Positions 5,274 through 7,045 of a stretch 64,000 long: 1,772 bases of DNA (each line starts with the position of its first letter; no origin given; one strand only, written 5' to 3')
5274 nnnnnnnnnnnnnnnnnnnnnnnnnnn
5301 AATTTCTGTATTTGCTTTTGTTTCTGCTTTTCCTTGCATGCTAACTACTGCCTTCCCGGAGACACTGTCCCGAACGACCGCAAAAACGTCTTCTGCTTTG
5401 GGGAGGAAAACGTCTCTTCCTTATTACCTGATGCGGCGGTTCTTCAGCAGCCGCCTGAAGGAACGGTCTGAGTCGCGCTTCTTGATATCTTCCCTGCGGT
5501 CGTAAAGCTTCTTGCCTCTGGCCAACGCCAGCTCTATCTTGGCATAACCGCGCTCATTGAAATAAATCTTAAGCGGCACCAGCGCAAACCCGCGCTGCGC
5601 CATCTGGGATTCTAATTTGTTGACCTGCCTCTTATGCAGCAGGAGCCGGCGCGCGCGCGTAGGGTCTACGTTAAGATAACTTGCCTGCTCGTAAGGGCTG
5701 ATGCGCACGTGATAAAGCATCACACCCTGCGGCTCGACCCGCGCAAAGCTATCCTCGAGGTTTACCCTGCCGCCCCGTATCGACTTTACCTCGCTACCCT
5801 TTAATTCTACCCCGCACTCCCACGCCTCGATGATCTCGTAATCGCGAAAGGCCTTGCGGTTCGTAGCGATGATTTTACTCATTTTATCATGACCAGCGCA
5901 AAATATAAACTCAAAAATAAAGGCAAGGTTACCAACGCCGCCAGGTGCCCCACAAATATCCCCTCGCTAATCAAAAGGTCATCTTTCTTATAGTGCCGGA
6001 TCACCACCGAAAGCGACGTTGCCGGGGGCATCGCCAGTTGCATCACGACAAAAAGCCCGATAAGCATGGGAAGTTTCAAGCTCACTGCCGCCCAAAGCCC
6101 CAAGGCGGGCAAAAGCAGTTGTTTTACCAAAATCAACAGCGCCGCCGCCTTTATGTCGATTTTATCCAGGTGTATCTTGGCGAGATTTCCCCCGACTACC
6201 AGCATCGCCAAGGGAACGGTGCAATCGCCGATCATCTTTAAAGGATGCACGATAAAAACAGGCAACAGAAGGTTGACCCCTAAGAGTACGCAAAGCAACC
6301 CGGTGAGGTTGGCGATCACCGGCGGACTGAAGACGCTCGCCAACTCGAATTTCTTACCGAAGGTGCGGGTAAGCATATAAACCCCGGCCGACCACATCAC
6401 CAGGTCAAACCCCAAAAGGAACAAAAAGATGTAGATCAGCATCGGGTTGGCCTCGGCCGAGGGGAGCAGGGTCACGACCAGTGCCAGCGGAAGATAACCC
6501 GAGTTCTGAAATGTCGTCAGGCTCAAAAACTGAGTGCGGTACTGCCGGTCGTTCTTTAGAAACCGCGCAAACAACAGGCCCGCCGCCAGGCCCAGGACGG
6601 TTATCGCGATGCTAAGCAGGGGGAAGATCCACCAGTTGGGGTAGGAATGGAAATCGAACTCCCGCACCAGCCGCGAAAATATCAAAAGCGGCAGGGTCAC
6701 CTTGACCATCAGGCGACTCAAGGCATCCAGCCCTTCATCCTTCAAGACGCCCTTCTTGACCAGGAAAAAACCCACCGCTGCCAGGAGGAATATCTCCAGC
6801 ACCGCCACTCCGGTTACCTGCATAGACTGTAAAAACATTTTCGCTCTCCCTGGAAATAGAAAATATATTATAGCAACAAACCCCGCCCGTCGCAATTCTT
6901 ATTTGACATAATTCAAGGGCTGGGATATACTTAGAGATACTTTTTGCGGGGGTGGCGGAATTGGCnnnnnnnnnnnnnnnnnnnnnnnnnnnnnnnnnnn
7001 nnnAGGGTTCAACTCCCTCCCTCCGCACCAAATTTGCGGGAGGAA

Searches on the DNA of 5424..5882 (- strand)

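Call 19: search_rna_families(sources=[L003, L008, L015, L018, L020, L023, L024, L026, L028, L030, L031, L032, L033, L042, L045, L046, L052, L056, L057, L058], threshold=gathering)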
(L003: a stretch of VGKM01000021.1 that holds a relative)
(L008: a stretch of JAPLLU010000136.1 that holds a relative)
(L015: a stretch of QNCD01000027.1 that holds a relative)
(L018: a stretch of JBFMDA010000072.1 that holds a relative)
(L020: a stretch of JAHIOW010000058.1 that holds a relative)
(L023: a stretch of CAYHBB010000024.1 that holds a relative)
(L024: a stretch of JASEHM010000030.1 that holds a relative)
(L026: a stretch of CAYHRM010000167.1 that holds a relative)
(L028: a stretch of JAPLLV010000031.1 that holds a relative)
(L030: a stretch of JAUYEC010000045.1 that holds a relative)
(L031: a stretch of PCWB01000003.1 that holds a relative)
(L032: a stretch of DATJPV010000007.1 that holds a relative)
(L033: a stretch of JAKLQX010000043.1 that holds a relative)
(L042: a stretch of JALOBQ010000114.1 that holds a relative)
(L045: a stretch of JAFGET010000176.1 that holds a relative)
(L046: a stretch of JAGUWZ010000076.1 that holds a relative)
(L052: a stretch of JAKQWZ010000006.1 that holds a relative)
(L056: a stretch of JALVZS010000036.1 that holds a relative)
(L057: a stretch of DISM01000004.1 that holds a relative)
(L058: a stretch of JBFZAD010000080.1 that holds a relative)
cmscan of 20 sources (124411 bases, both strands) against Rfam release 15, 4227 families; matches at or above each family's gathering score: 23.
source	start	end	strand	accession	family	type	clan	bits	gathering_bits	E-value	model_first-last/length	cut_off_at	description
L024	1853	2283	+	RF00023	tmRNA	Gene;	CL00001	179.5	47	3.7e-71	1-374/374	no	transfer-messenger RNA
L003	4461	4855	+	RF00023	tmRNA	Gene;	CL00001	170.5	47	2.2e-67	1-374/374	no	transfer-messenger RNA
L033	4528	4932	+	RF00023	tmRNA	Gene;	CL00001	162.2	47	7.1e-64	1-374/374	no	transfer-messenger RNA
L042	1046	1444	+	RF00023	tmRNA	Gene;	CL00001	156.8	47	1.4e-61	1-374/374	no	transfer-messenger RNA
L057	4514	4953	+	RF00023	tmRNA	Gene;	CL00001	152.4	47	9.9e-60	1-374/374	no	transfer-messenger RNA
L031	4490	4894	+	RF00023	tmRNA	Gene;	CL00001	145.2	47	1.1e-56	1-374/374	no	transfer-messenger RNA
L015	2542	2931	+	RF00023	tmRNA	Gene;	CL00001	124.5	47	6.4e-48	1-374/374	no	transfer-messenger RNA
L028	4484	4896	+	RF00023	tmRNA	Gene;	CL00001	120.4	47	3.3e-46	1-374/374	no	transfer-messenger RNA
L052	4526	4905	+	RF00023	tmRNA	Gene;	CL00001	100.5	47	8.5e-38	1-374/374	no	transfer-messenger RNA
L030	587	1077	+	RF00023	tmRNA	Gene;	CL00001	96.7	47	3.5e-36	1-374/374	no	transfer-messenger RNA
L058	4470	4543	+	RF00005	tRNA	Gene; tRNA;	CL00001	64.4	29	2.1e-11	1-71/71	no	tRNA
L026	1689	1987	+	RF00023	tmRNA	Gene;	CL00001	60.6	47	6.3e-21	1-266/374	3'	transfer-messenger RNA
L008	4623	4917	+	RF00023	tmRNA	Gene;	CL00001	58.7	47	4.1e-20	1-256/374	3'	transfer-messenger RNA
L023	2809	2889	-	RF00005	tRNA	Gene; tRNA;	CL00001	58.6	29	8.5e-10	1-71/71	no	tRNA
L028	2671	2751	-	RF00005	tRNA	Gene; tRNA;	CL00001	56.9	29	2.5e-09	1-71/71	no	tRNA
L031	2764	2844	-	RF00005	tRNA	Gene; tRNA;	CL00001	56.8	29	2.6e-09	1-71/71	no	tRNA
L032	2461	2542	-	RF00005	tRNA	Gene; tRNA;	CL00001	55.2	29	7.1e-09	1-71/71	no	tRNA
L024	143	223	-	RF00005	tRNA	Gene; tRNA;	CL00001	55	29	8.4e-09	1-71/71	no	tRNA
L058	2882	2963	-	RF00005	tRNA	Gene; tRNA;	CL00001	53.1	29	2.8e-08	1-71/71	no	tRNA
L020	4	86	-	RF00005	tRNA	Gene; tRNA;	CL00001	52.6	29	3.8e-08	1-71/71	no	tRNA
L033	2618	2698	-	RF00005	tRNA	Gene; tRNA;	CL00001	52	29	5.5e-08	1-71/71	no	tRNA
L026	16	96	-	RF00005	tRNA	Gene; tRNA;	CL00001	50.8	29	1.2e-07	1-71/71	no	tRNA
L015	159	243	-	RF00005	tRNA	Gene; tRNA;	CL00001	47.5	29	9.6e-07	1-71/71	no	tRNA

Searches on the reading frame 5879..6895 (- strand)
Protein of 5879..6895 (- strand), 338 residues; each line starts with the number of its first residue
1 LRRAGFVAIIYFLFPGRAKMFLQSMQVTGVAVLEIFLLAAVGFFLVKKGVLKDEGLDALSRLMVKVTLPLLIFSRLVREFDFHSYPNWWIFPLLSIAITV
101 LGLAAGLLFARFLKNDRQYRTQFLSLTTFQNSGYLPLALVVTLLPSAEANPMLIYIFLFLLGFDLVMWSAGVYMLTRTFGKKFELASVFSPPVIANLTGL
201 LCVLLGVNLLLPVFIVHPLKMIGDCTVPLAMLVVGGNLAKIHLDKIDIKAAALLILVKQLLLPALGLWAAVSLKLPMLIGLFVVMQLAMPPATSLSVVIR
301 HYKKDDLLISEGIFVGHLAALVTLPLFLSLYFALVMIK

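Call 9: search_protein_families(library=pfam, proteins=[window:5879-6895:-], max_evalue=0.01)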
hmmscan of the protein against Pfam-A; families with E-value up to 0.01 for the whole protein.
window:5879-6895:- (338 aa): 1 family
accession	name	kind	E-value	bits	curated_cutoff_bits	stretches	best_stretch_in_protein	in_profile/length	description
PF03547.23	Mem_trans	-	2.4e-40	138.7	25.7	2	31-171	5-143/343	Membrane transport protein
